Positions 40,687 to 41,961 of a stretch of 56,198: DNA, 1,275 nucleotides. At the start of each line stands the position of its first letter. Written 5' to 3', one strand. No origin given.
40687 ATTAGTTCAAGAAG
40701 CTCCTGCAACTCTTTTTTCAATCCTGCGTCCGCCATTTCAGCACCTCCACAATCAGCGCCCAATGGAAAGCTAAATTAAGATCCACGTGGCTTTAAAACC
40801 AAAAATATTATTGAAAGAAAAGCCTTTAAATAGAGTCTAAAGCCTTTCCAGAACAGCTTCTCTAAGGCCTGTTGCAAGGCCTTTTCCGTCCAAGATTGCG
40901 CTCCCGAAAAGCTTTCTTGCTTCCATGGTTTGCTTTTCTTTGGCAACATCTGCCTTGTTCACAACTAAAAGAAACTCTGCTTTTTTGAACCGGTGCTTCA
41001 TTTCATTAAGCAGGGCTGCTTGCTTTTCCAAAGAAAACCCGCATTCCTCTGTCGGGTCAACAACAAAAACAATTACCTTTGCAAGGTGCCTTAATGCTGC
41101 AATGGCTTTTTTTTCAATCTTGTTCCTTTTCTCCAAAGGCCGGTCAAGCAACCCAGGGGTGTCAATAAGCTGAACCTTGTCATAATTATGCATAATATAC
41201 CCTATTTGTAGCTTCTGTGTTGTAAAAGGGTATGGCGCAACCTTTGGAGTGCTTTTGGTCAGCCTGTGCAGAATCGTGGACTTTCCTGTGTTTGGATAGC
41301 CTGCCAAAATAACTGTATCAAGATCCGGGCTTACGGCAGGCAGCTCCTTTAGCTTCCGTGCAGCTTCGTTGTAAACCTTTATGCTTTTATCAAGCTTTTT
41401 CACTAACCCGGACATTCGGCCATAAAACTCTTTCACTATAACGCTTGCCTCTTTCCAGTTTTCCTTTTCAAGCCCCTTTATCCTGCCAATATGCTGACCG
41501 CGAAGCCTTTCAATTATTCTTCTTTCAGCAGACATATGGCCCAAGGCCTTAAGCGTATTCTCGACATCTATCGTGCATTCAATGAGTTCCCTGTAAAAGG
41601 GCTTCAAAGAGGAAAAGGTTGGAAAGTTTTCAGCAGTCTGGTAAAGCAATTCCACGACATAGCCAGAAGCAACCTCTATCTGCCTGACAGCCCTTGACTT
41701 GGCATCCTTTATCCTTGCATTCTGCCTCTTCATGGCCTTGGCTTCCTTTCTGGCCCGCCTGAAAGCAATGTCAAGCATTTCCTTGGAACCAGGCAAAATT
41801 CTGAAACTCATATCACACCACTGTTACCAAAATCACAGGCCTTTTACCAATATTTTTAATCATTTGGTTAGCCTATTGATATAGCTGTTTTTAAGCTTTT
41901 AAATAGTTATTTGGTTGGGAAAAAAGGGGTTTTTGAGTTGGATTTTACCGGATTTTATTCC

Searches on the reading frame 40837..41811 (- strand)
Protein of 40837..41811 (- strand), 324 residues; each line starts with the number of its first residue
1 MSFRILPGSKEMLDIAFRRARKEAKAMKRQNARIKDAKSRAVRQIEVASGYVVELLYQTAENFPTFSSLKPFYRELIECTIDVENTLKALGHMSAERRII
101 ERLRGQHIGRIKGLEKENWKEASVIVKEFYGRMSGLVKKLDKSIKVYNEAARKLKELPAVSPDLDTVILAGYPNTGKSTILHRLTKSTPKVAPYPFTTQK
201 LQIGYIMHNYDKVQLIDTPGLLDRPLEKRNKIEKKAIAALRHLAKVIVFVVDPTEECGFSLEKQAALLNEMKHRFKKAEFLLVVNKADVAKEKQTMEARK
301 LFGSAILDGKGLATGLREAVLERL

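Call 41: search_protein_families(library=pfam, proteins=[window:40837-41811:-], max_evalue=0.001)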
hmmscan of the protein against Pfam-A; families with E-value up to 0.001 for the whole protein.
window:40837-41811:- (324 aa): 7 families
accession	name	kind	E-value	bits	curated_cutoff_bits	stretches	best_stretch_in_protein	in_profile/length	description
PF17835.6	NOG1_N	-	3.9e-27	95.8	22.9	1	4-160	5-159/160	NOG1 N-terminal helical domain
PF01926.29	MMR_HSR1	-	9.5e-24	84.1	21.9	1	167-286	2-113/113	50S ribosome-binding GTPase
PF06858.20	NOG1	-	1.1e-23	83.2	27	1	231-288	1-58/58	Nucleolar GTP-binding protein 1 (NOG1)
PF02421.24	FeoB_N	-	2.9e-13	50.1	27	1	166-295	2-123/156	Ferrous iron transport protein B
PF09439.16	SRPRB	-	1.5e-07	31.4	25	1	165-295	4-127/178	Signal recognition particle receptor beta subunit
PF00025.27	Arf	-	1.5e-05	25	22.3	1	167-303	17-141/174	ADP-ribosylation factor family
PF02492.25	cobW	-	0.00021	21.4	20.7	0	215-298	88-164/180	CobW/HypB/UreG, nucleotide-binding domain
